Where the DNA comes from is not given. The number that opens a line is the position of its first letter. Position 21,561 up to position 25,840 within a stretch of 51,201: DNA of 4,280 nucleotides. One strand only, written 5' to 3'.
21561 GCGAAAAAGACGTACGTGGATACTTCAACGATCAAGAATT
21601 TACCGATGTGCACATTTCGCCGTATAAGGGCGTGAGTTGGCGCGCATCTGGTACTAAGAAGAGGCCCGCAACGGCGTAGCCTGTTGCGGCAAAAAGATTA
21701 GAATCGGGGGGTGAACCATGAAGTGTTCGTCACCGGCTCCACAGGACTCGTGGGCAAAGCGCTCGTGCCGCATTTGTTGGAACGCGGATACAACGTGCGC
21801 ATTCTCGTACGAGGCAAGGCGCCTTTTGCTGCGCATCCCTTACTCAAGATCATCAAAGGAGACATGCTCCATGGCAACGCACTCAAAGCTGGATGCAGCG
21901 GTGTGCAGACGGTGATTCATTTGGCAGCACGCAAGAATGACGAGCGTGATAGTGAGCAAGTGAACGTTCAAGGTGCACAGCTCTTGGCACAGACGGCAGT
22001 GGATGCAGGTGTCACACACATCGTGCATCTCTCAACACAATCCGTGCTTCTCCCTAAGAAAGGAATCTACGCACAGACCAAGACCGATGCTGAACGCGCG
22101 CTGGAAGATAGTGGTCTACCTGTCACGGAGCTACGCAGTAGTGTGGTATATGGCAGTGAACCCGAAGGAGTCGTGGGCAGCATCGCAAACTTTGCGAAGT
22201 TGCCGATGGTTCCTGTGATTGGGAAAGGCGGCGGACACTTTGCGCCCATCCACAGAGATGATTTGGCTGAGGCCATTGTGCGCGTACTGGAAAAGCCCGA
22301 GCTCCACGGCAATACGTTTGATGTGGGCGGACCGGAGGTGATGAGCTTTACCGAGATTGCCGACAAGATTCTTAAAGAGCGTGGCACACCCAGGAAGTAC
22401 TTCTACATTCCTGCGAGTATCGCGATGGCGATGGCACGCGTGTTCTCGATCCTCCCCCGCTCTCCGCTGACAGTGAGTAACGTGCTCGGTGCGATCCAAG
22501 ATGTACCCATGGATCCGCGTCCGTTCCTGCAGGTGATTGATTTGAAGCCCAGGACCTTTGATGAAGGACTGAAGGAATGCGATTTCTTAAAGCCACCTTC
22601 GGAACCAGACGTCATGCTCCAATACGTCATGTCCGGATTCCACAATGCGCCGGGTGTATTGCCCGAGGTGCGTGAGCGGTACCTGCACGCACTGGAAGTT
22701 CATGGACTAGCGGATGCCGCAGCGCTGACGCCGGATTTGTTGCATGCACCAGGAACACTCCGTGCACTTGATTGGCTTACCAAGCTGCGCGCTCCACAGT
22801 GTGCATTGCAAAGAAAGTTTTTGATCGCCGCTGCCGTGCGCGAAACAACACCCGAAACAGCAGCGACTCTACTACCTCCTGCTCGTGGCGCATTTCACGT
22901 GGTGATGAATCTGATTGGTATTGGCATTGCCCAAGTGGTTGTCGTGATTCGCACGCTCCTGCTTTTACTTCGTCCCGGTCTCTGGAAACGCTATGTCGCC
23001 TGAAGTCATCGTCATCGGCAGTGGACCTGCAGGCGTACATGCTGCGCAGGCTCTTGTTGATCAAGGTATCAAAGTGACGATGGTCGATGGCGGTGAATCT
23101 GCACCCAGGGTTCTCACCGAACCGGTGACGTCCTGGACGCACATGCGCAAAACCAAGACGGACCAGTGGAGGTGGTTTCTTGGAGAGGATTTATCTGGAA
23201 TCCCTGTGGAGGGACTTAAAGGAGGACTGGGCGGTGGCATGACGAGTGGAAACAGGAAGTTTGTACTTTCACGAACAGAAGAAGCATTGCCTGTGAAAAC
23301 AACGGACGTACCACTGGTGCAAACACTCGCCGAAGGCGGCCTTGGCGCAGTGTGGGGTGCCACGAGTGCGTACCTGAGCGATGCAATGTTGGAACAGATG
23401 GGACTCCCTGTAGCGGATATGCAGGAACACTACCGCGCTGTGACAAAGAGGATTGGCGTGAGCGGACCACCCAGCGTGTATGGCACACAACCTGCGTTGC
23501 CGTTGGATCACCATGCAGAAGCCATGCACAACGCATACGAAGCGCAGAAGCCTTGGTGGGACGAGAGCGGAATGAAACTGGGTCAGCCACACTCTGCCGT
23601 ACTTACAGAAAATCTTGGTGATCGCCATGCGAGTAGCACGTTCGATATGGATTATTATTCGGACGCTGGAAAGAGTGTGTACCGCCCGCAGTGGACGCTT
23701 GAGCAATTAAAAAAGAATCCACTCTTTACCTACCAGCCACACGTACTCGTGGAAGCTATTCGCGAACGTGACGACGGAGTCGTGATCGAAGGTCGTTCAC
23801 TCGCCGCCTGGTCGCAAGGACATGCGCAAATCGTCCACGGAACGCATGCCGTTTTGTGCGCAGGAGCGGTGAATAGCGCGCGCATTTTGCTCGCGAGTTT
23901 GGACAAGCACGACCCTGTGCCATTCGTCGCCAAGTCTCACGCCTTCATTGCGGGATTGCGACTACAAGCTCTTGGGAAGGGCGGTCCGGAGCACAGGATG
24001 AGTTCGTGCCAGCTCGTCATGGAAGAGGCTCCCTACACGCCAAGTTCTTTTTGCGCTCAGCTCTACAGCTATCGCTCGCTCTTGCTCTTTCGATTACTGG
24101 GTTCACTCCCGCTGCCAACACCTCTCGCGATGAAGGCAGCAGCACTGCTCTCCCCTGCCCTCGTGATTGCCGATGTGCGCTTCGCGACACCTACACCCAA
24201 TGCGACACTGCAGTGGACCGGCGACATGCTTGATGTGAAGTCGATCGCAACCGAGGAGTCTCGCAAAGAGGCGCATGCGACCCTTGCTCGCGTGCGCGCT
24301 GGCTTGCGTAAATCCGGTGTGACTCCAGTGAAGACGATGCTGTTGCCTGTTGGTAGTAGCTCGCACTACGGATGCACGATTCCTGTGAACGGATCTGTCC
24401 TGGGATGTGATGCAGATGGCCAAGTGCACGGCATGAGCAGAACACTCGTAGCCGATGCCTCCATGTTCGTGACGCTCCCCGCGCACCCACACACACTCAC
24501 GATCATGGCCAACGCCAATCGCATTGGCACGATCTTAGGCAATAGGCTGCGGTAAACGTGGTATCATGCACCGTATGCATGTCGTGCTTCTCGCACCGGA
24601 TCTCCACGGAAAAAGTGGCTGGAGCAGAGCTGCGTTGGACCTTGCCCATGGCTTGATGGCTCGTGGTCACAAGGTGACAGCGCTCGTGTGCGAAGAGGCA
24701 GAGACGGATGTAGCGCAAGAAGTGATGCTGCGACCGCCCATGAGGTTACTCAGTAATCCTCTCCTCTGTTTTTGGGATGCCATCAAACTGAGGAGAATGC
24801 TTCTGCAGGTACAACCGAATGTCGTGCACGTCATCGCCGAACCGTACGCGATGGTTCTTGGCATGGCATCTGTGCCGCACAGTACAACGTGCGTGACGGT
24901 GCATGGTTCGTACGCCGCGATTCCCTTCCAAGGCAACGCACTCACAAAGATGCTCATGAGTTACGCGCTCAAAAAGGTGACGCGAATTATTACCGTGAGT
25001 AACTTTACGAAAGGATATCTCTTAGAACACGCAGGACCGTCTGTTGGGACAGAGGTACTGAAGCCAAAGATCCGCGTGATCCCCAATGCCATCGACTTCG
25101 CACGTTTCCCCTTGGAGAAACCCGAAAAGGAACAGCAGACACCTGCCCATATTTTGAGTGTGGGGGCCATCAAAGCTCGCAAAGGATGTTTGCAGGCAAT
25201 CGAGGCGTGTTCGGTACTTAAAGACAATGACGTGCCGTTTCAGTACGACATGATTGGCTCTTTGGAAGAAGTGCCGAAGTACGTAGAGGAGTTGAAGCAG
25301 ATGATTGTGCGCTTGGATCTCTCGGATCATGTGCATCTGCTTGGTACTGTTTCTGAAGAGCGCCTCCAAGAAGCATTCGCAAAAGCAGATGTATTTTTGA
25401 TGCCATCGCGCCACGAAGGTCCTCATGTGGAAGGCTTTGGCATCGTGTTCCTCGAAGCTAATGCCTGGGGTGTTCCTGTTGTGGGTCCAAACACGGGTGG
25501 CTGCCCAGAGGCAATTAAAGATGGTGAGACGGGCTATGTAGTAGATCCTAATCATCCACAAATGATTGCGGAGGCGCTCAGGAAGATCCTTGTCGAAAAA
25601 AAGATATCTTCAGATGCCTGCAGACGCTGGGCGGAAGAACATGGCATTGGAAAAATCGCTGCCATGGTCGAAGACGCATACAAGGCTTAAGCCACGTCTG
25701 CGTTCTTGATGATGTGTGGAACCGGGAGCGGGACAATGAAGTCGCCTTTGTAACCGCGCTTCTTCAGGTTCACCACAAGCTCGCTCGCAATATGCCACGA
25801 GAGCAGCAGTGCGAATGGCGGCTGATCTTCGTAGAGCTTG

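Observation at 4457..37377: Repeated triad of methyltransferase, Dpm1/GtrB-like GT2 and GT-C membrane glycosyltransferase (four to five modules in one locus)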

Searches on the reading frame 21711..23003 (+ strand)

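Call 4: search_protein_families(library=pfam, proteins=[window:21711-23003:+], max_evalue=0.01)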
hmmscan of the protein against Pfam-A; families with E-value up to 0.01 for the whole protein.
window:21711-23003:+ (430 aa): 8 families
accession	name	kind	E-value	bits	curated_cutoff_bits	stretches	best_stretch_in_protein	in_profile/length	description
PF01370.27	Epimerase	-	9.6e-23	81.3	20.9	1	5-206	1-240/240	NAD dependent epimerase/dehydratase family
PF13460.12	NAD_binding_10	-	3.1e-17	63.5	27.2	1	9-196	1-184/184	NAD(P)H-binding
PF04321.23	RmlD_sub_bind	-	9.1e-15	54.9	27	1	5-228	3-235/287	RmlD substrate binding domain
PF05368.20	NmrA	-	5.3e-14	52.9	27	1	2-240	2-250/298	NmrA-like family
PF01073.25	3Beta_HSD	-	1.3e-13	51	22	1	7-117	2-124/280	3-beta hydroxysteroid dehydrogenase/isomerase family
PF07993.18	NAD_binding_4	-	9.4e-11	41.8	20.1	1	7-40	1-37/258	Male sterility protein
PF02719.21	Polysacc_synt_2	-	1.3e-05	25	20.2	1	5-131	1-149/293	Polysaccharide biosynthesis protein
PF16363.11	GDP_Man_Dehyd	-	5.3e-05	23.3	27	1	6-76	1-87/332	GDP-mannose 4,6 dehydratase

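Call 69: search_protein_families(library=ncbifam, proteins=[window:21711-23003:+], max_evalue=0.00001)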
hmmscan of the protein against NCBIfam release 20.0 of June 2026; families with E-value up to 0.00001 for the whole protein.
window:21711-23003:+ (430 aa): 14 families
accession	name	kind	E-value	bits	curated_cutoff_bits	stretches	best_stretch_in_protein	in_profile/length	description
TIGR03466.1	HpnA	hypoth_equivalog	1e-21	77.2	367.65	1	4-125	2-130/327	hopanoid-associated sugar epimerase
NF042422.1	oxyalk_red_OleD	equivalog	1.8e-17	63.7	580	1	5-113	3-114/329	2-alkyl-3-oxoalkanoate reductase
NF042423.1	oxyalk_red_Shew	equivalog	8e-15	54.7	580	1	3-243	9-276/331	2-alkyl-3-oxoalkanoate reductase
TIGR01777.1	yfcH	hypoth_equivalog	1.6e-14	54.1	207.35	1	5-74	1-67/292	TIGR01777 family oxidoreductase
NF052578.1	StrlDmthSdmBMthl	equivalog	3.3e-14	53.4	600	1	6-109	4-113/328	sterol demethylase protein SdmB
NF004520.0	PRK05865.1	equivalog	4.5e-13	48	1509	1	5-219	3-197/854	sugar epimerase family protein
NF005539.0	PRK07201.1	equivalog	1.5e-11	43.8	549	1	5-243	3-288/657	SDR family oxidoreductase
NF041293.1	G6PDh_Azf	equivalog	4.2e-11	42.7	400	1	1-112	1-118/252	NAD-dependent glucose-6-phosphate dehydrogenase Azf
NF050030.1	thlkprotThyD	equivalog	1.6e-10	40.6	400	0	129-221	158-247/305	thylakoid membrane protein ThyD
NF058621.1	DiazavRedAvaA7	equivalog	1.8e-10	41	400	1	5-112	3-117/304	3-diazoavenalumate denitrifying reductase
TIGR03589.1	PseB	equivalog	2.7e-09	36.4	407.75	1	2-129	4-144/324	UDP-N-acetylglucosamine 4,6-dehydratase (inverting)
TIGR01214.1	rmlD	equivalog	3.2e-09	36.3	224.05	1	5-223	2-225/285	dTDP-4-dehydrorhamnose reductase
TIGR04180.1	EDH_00030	hypoth_equivalog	1.8e-08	33.8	475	1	5-112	1-124/297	NAD-dependent 4,6-dehydratase LegB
TIGR01746.1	Thioester-redct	subfamily_domain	6.3e-07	28.9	213.35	0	5-38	2-37/371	thioester reductase domain-containing protein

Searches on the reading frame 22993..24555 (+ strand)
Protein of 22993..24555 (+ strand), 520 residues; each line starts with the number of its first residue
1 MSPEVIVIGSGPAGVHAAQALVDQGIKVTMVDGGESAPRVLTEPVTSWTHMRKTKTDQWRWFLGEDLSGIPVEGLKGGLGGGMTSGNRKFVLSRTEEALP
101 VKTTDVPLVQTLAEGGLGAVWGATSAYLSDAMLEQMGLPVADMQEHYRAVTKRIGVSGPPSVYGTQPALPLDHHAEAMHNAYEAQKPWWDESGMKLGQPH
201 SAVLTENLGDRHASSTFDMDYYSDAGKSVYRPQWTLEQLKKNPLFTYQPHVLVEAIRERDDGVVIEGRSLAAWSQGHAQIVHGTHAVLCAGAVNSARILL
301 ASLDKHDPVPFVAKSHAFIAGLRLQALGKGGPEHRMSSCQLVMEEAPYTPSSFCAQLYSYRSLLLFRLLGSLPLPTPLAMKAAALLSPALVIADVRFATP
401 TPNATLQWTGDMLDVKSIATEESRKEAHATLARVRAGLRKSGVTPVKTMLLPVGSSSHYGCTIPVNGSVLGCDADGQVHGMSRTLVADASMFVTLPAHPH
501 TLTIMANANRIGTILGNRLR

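Call 4: search_protein_families(library=pfam, proteins=[window:22993-24555:+], max_evalue=0.01)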
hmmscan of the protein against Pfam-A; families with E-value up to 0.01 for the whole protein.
window:22993-24555:+ (520 aa): 11 families
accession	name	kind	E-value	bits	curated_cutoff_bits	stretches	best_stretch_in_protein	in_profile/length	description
PF07992.20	Pyr_redox_2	-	3.7e-06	27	26.1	1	4-37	2-35/291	Pyridine nucleotide-disulphide oxidoreductase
PF01494.25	FAD_binding_3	-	2.1e-05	24.4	22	1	4-32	3-31/349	FAD binding domain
PF05199.19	GMC_oxred_C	-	3.7e-05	24.7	24.6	1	472-508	103-139/139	GMC oxidoreductase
PF12831.13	FAD_oxidored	-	0.00039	20.3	27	1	4-32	1-29/416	FAD dependent oxidoreductase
PF03486.20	HI0933_like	-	0.00053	19.9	50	1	4-37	2-35/244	HI0933-like protein Rossmann domain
PF05834.18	Lycopene_cycl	-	0.00057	19.5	23.4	1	5-39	2-38/380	Lycopene cyclase protein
PF00890.30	FAD_binding_2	-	0.001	18.8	20.4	1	5-36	2-33/414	FAD binding domain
PF01134.28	GIDA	-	0.0019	17.7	22.1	1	4-31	1-28/391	Glucose inhibited division protein A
PF01266.30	DAO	-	0.002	18.2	27.9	0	5-34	2-31/353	FAD dependent oxidoreductase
PF00070.33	Pyr_redox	-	0.0022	18.9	22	1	5-37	2-34/82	Pyridine nucleotide-disulphide oxidoreductase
PF13450.12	NAD_binding_8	-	0.0022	18.7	21.9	1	7-34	1-28/68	NAD(P)-binding Rossmann-like domain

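Call 69: search_protein_families(library=ncbifam, proteins=[window:22993-24555:+], max_evalue=0.00001)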
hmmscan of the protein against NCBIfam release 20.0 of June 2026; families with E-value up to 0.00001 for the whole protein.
window:22993-24555:+ (520 aa): 2 families
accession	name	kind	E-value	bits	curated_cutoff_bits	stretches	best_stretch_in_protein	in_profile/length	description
TIGR04542.1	GMC_mycofac_2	equivalog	6.3e-07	28.8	400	0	390-513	300-423/425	mycofactocin system GMC family oxidoreductase MftG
TIGR02462.1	pyranose_ox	equivalog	9.2e-06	24.8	544.9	0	4-36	2-34/548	pyranose oxidase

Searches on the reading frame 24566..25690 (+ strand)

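Call 5: search_protein_families(library=pfam, proteins=[window:24566-25690:+], max_evalue=0.01)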
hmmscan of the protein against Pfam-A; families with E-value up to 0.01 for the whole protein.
window:24566-25690:+ (374 aa): 6 families
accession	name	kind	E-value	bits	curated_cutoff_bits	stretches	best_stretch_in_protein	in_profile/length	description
PF00534.26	Glycos_transf_1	-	3.9e-37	127.9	26.4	1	185-353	7-163/172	Glycosyl transferases group 1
PF13692.12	Glyco_trans_1_4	-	2.5e-29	102.8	27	1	195-342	3-140/142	Glycosyl transferases group 1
PF13439.12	Glyco_transf_4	-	2.4e-21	76.9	28.5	1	18-180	3-170/170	Glycosyltransferase Family 4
PF20706.3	GT4-conflict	-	5.6e-12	45.8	26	1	184-336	190-335/385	Family 4 Glycosyltransferase in conflict systems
PF13579.12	Glyco_trans_4_4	-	5.6e-11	43.5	29.7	1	18-165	2-155/158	Glycosyl transferase 4-like domain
PF13477.12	Glyco_trans_4_2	-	1e-05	26.2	23.4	1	26-145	16-139/139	Glycosyl transferase 4-like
